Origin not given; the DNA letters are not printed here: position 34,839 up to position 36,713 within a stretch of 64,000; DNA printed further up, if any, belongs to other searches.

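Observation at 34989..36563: Fused DHFR-thymidylate synthase in a phage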

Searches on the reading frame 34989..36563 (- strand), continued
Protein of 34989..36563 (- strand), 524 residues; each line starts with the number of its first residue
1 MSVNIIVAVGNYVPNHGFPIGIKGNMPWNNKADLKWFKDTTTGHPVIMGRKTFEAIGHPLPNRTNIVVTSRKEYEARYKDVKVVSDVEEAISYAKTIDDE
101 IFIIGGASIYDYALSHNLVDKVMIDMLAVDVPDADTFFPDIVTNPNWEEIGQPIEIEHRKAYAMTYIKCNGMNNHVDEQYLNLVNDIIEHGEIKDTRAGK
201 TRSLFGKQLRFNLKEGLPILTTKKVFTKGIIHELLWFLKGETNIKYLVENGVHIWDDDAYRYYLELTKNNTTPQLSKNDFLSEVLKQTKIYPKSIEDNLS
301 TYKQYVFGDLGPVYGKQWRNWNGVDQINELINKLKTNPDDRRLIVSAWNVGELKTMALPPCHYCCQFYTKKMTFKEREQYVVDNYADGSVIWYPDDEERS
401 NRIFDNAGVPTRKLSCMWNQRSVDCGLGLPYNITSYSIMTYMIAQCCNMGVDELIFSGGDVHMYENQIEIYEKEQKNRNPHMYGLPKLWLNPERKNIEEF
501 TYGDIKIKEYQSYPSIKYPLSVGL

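Call 35: search_protein_families(library=pfam, proteins=[P0132, P0137, P0139, P0146, P0126, P0131, P0135, P0183, P0267, P0251], max_evalue=0.001)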
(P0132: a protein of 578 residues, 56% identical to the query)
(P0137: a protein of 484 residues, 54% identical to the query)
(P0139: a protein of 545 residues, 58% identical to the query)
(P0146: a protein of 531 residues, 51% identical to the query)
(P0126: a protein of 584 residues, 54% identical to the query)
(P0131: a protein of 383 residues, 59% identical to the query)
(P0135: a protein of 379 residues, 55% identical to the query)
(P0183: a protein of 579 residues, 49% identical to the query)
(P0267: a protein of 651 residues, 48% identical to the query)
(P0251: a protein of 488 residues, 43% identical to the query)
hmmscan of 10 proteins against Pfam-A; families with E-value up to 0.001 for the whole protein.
P0132 (578 aa): 1 family
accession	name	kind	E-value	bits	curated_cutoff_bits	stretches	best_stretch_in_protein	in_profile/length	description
PF00303.24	Thymidylat_synt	-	1.7e-86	290.1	24.3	1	198-575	2-265/266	Thymidylate synthase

P0137 (484 aa): 1 family
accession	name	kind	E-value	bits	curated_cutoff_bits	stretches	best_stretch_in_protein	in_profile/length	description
PF00303.24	Thymidylat_synt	-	1.4e-94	316.6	24.3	1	130-483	2-266/266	Thymidylate synthase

P0139 (545 aa): 1 family
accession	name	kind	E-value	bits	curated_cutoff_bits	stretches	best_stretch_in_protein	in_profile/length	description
PF00303.24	Thymidylat_synt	-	1.3e-92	310.1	24.3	2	347-544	105-266/266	Thymidylate synthase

P0146 (531 aa): 1 family
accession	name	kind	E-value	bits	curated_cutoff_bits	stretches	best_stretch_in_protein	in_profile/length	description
PF00303.24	Thymidylat_synt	-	2.4e-89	299.4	24.3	2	328-526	104-263/266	Thymidylate synthase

P0126 (584 aa): 2 families
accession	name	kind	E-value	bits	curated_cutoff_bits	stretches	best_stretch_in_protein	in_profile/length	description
PF00303.24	Thymidylat_synt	-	4.1e-87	292.1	24.3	2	234-424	2-161/266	Thymidylate synthase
PF00186.24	DHFR_1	-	3e-35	121.7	25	1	3-139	2-128/159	Dihydrofolate reductase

P0131 (383 aa): 1 family
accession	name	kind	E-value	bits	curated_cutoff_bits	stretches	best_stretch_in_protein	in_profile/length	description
PF00303.24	Thymidylat_synt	-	3.5e-95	318.6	24.3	1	6-381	1-265/266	Thymidylate synthase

P0135 (379 aa): 1 family
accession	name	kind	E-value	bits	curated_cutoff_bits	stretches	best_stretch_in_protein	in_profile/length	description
PF00303.24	Thymidylat_synt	-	6e-90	301.4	24.3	2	6-213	1-156/266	Thymidylate synthase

P0183 (579 aa): 1 family
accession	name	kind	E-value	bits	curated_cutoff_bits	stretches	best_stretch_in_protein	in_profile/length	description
PF00303.24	Thymidylat_synt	-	1e-106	356.4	24.3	2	358-579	85-266/266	Thymidylate synthase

P0267 (651 aa): 5 families
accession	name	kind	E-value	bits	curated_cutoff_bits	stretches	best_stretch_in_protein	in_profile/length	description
PF00303.24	Thymidylat_synt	-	1.1e-101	340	24.3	2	12-196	2-147/266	Thymidylate synthase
PF14890.11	Intein_splicing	-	2.9e-13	50.4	35.8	1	241-531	48-155/155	Intein splicing domain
PF07591.16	PT-HINT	-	8.4e-09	36.2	27.7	1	201-283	1-88/137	Pretoxin HINT domain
PF14528.11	LAGLIDADG_3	-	7.5e-07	29.8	22.5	1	408-462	2-59/82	LAGLIDADG-like domain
PF13403.11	Hint_2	-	9.9e-06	26.4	28.4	1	194-227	1-34/147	Hint domain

P0251 (488 aa): 1 family
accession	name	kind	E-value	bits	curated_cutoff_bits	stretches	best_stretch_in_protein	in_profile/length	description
PF00303.24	Thymidylat_synt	-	4.9e-83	278.8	24.3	1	130-486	2-264/266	Thymidylate synthase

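Call 37: find_related_loci(query=window:34989-36563:-, collection=genome_contigs, flank=6000)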
Query window:34989-36563:- (524 aa) in genome_contigs; peptide patterns used: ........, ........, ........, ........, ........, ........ (x = any residue, [..] = any of these).
369 stretches matched a pattern; 360 encode a relative of the query (tblastn E <= 1e-3); the best 80 are kept; 80 distinct loci.
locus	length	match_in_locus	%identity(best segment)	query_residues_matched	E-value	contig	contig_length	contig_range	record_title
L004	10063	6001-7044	48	174-523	4e-89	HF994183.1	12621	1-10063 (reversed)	Prevotella sp. CAG:1092 genomic scaffold, scf782, whole genome shotgun sequence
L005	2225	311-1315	44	174-521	4e-86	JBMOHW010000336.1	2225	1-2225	MAG: Terrimicrobiaceae bacterium isolate Deming_bin.375 contig212173, whole genome shotgun sequence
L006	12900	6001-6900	43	180-522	2e-77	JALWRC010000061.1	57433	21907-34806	MAG: Saprospiraceae bacterium isolate M2_metabat1_scaf2bin.172 M2_NODE_334_length_57433_cov_4.234967, whole genome shotg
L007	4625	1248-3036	44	20-522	3e-77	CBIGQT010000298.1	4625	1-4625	MAG TPA_asm: uncultured Ginsengibacter sp. isolate SRR8197394_binner13_Refined_19 genome assembly, contig: ERZ23579035.3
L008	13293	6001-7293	42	20-522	2e-74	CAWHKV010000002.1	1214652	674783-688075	MAG: uncultured Bacteroidetes bacterium isolate MFD02581.bin.1.196 genome assembly, contig: contig_15388, whole genome s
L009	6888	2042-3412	43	20-522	5e-74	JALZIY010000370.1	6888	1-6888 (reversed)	MAG: Bacteroidota bacterium isolate MOJ bin26 SC8837-39_k127_1651021, whole genome shotgun sequence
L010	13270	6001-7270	41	20-522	3e-73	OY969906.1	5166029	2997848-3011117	MAG: uncultured Chitinophagaceae bacterium isolate MFD05502.bin.c.1 genome assembly, chromosome: 1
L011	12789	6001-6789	41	178-522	2e-73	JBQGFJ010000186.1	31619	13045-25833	MAG: Pseudoxanthomonas sp. isolate ContRs0_13 ContRs0_contig186, whole genome shotgun sequence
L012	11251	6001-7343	42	20-522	2e-73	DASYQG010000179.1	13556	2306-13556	MAG TPA_asm: Chitinophagaceae bacterium isolate SMAG_U4479 k141_3630337, whole genome shotgun sequence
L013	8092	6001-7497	43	20-522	2e-73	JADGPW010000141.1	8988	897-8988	MAG: Chitinophagaceae bacterium isolate Chersky_580 k127_8942832, whole genome shotgun sequence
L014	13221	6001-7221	42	20-522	2e-73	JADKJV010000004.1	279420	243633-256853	MAG: Chitinophagaceae bacterium isolate Vibo_18-Q3-R45-57_BATAC.411 tig00003635-10-2788390, whole genome shotgun sequenc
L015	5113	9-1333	41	20-522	1e-72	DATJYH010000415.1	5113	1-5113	MAG TPA_asm: Puia sp. isolate SMAG_U15147 k141_3692891, whole genome shotgun sequence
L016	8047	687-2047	39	3-522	2e-72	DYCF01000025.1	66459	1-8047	MAG TPA_asm: Clostridiales bacterium isolate HRGM_Genome_3456 HRGM_Genome_3456_25, whole genome shotgun sequence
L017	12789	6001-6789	40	172-522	1e-72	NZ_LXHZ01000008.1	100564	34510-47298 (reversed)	Rappaport israeli strain B08008 contig00008, whole genome shotgun sequence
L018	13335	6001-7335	42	1-522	6e-72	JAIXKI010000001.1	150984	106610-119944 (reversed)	MAG: Chitinophagales bacterium isolate UW1SPNA008 one-stage_bin008_NODE_170, whole genome shotgun sequence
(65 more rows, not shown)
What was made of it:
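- Tried and rejected: Call 37 showed matches spanning res.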

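Call 38: find_related_loci(query=window:34989-36563:-, collection=viral_contigs, flank=6000)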
Query window:34989-36563:- (524 aa) in viral_contigs; peptide patterns used: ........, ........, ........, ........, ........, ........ (x = any residue, [..] = any of these).
249 stretches matched a pattern; 249 encode a relative of the query (tblastn E <= 1e-3); the best 80 are kept; 80 distinct loci.
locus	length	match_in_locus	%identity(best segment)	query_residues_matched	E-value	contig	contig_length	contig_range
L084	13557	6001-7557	72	1-524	0e+0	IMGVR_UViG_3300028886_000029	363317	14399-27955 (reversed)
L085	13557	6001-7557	72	1-524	0e+0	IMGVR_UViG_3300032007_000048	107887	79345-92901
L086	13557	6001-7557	70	8-524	0e+0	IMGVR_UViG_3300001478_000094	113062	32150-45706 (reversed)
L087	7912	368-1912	61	1-524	0e+0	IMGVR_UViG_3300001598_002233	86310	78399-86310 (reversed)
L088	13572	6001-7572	53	3-518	3e-168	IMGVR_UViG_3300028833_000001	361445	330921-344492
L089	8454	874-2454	51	7-524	9e-161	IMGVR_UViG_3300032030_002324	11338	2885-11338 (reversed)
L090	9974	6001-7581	51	7-524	9e-161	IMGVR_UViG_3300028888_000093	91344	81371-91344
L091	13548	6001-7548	50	1-524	1e-150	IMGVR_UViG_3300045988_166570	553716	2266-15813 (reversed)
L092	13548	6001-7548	49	1-524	1e-144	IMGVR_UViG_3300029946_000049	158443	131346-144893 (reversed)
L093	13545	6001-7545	58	3-524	0e+0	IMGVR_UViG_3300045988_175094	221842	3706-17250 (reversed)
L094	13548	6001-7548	49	1-524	1e-144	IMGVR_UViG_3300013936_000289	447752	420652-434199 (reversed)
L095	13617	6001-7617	45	1-524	4e-127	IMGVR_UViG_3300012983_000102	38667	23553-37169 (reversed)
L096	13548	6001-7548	49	1-524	1e-144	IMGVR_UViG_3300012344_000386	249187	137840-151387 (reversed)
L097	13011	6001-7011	55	174-523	7e-116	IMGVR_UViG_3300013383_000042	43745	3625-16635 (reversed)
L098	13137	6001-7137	53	174-523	3e-115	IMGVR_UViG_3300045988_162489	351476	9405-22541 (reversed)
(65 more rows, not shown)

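Call 51: find_related_loci(query=P0184, collection=viral_contigs, flank=5000)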
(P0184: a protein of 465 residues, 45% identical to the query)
Query P0184 (465 aa) in viral_contigs; peptide patterns used: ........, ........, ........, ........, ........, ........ (x = any residue, [..] = any of these).
35 stretches matched a pattern; 31 encode a relative of the query (tblastn E <= 1e-3); 31 distinct loci.
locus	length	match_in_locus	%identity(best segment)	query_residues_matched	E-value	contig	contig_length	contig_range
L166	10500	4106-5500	37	3-465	9e-90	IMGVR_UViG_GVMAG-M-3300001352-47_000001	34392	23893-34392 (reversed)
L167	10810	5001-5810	48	171-465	2e-79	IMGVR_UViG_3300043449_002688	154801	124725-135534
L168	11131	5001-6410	35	2-465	3e-73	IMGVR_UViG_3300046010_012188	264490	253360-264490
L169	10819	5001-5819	44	177-465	1e-70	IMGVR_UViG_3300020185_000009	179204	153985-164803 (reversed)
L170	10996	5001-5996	41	168-465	2e-69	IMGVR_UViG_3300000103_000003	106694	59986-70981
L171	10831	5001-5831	44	172-463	2e-67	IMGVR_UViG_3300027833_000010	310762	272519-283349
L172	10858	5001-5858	45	170-463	9e-68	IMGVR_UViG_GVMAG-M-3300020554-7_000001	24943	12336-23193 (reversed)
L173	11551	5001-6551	32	2-465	7e-67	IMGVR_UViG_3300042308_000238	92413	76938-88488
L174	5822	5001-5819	42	177-465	2e-66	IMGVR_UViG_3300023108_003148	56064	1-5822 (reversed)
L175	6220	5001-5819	42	177-465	2e-66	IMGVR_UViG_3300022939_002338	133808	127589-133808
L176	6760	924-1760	44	177-463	1e-66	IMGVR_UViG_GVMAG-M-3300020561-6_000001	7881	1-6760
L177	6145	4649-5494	44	174-463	4e-66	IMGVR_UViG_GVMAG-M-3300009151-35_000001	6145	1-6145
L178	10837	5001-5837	44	176-463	2e-65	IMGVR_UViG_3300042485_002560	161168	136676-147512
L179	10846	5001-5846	44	174-463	1e-65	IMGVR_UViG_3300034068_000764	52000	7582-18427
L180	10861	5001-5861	44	170-463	4e-65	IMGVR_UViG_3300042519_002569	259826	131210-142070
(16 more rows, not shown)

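Call 59: predict_structure(alignment_id=A3)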
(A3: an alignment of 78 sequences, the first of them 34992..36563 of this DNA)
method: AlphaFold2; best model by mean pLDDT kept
length: 524 residues; sequences in the alignment: 78
mean_pLDDT: 91.1   pTM: 0.86
mean pLDDT of the five models: 91.1, 89.6, 89.2, 88.6, 87.2
residues with pLDDT >= 90: 377; 70-90: 132; 50-70: 12; < 50: 3
segments of 3 or more residues with pLDDT < 50: 522-524
pLDDT, mean of each block of 10 residues (from residue 1): 91 87 72 90 95 89 93 79 94 95 90 92 92 87 89 89 92 93 98 89 96 95 94 96 96 92 85 88 96 69 88 91 94 97 89 82 91 96 89 92 96 97 92 97 98 96 95 94 95 97 97 90 49
secondary structure, 60 per line:
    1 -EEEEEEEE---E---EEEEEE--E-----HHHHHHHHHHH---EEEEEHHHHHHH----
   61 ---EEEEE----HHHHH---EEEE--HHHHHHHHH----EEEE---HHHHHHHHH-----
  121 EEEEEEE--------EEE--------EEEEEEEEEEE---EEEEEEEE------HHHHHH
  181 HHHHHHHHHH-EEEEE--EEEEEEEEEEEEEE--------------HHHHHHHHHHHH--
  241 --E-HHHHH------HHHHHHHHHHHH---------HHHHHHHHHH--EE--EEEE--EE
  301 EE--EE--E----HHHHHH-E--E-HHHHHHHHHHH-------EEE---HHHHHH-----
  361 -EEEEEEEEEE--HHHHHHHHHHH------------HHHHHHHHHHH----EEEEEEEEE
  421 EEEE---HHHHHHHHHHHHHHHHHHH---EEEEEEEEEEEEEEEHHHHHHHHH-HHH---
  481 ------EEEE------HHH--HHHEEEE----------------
elements in order: E2-9 E17-22 H31-41 E45-49 H50-56 E64-68 H73-77 E81-84 H87-95 E100-103 H107-115 E121-127 E136-138 E147-157 E161-168 H175-190 E192-196 E199-212 H227-238 H245-249 H256-267 H277-286 E293-296 E299-302 H314-319 H326-336 E344-346 H350-355 E362-371 H374-384 H397-407 E412-424 H428-446 E450-464 H465-473 E487-490 E505-508
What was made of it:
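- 36060..36563 (-): DHFR domain, residues 1-168. It has no N-terminal extension, and a ~7-aa insertion precedes the M20-loop region. AF2 strands E2-9 through E161-168 (call 59).
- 36042..36059 (-): Inter-domain linker, residues 169-174 (CNGMNN). AF2: last DHFR strand is E161-168 and first TS helix is H175-190, with pLDDT 92-93 across the junction (call 59).
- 35643..35786 (-): TS insertion 1 (about res. 260-307), at the same site as the known insertion of Lactobacillus-type TS. AF2 shows helices 256-267 and 277-286 and strands 293-302 (call 59).
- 35334..35450 (-): TS insertion 2 (about res. 372-410), a helical hairpin in the turn after the catalytic-Cys strand. It is polymorphic in the family. 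AF2 shows helices 374-384 and 397-407 with pLDDT 89-96 (call 59).
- On Type I (FolA) dihydrofolate reductase (PF00186): AF2 gives an alpha/beta fold (call 59).
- Shown: the AF2 model has pLDDT 91 and pTM 0.86 with a confident rigid junction (call 59).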

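Call 61: fold_search(model_id=the predicted structure, library=pdb)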
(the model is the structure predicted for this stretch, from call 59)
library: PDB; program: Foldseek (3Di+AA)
matches with E <= 10: 1295; with E <= 0.001: 667
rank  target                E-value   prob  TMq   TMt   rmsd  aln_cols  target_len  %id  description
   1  3i3r_A                2.7e-46  1.00  0.51  0.54  15.6       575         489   32  X-ray structure dihydrofolate reductase/thymidylate synthase from babesia bovis at 2.35A resolution (released 2009-08-18)
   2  3nrr_A                3.2e-46  1.00  0.51  0.54  15.4       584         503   32  Co-crystal structure of dihydrofolate reductase-thymidylate synthase from Babesia bovis with dUMP, Raltitrexed and NAD (released 2010-07-14)
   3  3nrr_B                9.4e-46  1.00  0.51  0.53  15.5       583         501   32  Co-crystal structure of dihydrofolate reductase-thymidylate synthase from Babesia bovis with dUMP, Raltitrexed and NAD (released 2010-07-14)
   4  3i3r_B                1.1e-45  1.00  0.51  0.55  15.4       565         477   32  X-ray structure dihydrofolate reductase/thymidylate synthase from babesia bovis at 2.35A resolution (released 2009-08-18)
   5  3kjr_B                1.1e-45  1.00  0.50  0.53  15.5       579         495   33  Crystal structure of dihydrofolate reductase/thymidylate synthase from Babesia bovis determined using SlipChip based m (released 2009-11-17)
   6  3k2h_A                3.3e-45  1.00  0.51  0.53  15.4       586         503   32  Co-crystal structure of dihydrofolate reductase/thymidylate synthase from Babesia bovis with dUMP, Pemetrexed and NADP (released 2009-10-13)
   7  3dl5_B                5.9e-45  1.00  0.51  0.52  15.7       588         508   31  Crystal Structure of the A287F Active Site Mutant of TS-DHFR from Cryptosporidium hominis (released 2008-08-19)
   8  3kjr_A                9.0e-45  1.00  0.51  0.53  15.5       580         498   32  Crystal structure of dihydrofolate reductase/thymidylate synthase from Babesia bovis determined using SlipChip based m (released 2009-11-17)
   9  3dl5_A                1.4e-44  1.00  0.51  0.53  15.4       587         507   31  Crystal Structure of the A287F Active Site Mutant of TS-DHFR from Cryptosporidium hominis (released 2008-08-19)
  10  6kp7_B                3.3e-44  1.00  0.50  0.49  16.3       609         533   28  Quadruple mutant (N51I+C59R+S108N+I164L) plasmodium falciparum dihydrofolate reductase-thymidylate synthase (PfDHFR-TS (released 2019-12-04)
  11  3hj3_C                3.7e-44  1.00  0.51  0.53  15.5       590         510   31  Crystal Structure of the ChTS-DHFR F207A Non-Active Site Mutant (released 2010-06-02)
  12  6pf8_A                3.9e-44  1.00  0.51  0.53  15.4       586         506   31  Crystal structure of TS-DHFR from Cryptosporidium hominis in complex with NADPH, FdUMP and 2-(4-((2-amino-4-oxo-4,7-di (released 2019-10-02)
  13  6aog_A                3.9e-44  1.00  0.52  0.53  15.7       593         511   30  Crystal structure of Toxoplasma gondii TS-DHFR complexed with NADPH, dUMP, PDDF, and 5-(4-chlorophenyl)-6-ethylpyrimid (released 2018-08-22)
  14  6a2m_B                3.9e-44  1.00  0.50  0.49  16.1       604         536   29  Crystal structure of wild type Plasmodium falciparum DHFR-TS complexed with BT2, NADPH, and dUMP (released 2019-04-24)
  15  8dae                  4.4e-44  1.00  0.49  0.54  14.5       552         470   32  Arabidopsis thaliana bifunctional dihydrofolate reductase-thymidylate synthase (released 2023-06-21)
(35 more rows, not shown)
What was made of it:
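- Closest known: Bifunctional DHFR-TS of protists and plants. Same: The short linker recalls the kinetoplastid type, and predicted geometry is nearest to T. cruzi (TMq 0.58-0.60, rmsd 6.4-6.6 A; call 61).
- Predicted geometry is closest to T. cruzi DHFR-TS (TMq 0.58-0.60, call 61).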

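Call 62: search_protein_families(library=pfam, proteins=[L084:7630-8772:+], max_evalue=0.001)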
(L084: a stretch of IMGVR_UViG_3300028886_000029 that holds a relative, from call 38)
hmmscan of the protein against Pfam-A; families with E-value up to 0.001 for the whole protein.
L084:7630-8772:+ (380 aa): 3 families
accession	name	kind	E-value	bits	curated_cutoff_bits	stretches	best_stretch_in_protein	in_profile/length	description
PF07460.16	NUMOD3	-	2e-10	40.9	20.4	1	192-223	9-37/37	NUMOD3 motif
PF01541.30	GIY-YIG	-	3.2e-08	34.2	22.6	1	3-82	2-70/78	GIY-YIG catalytic domain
PF20987.3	I-TevI_DNA-bd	-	0.00016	21.9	27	1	225-266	2-43/51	Intron-encoded endonuclease 1, DNA-binding domain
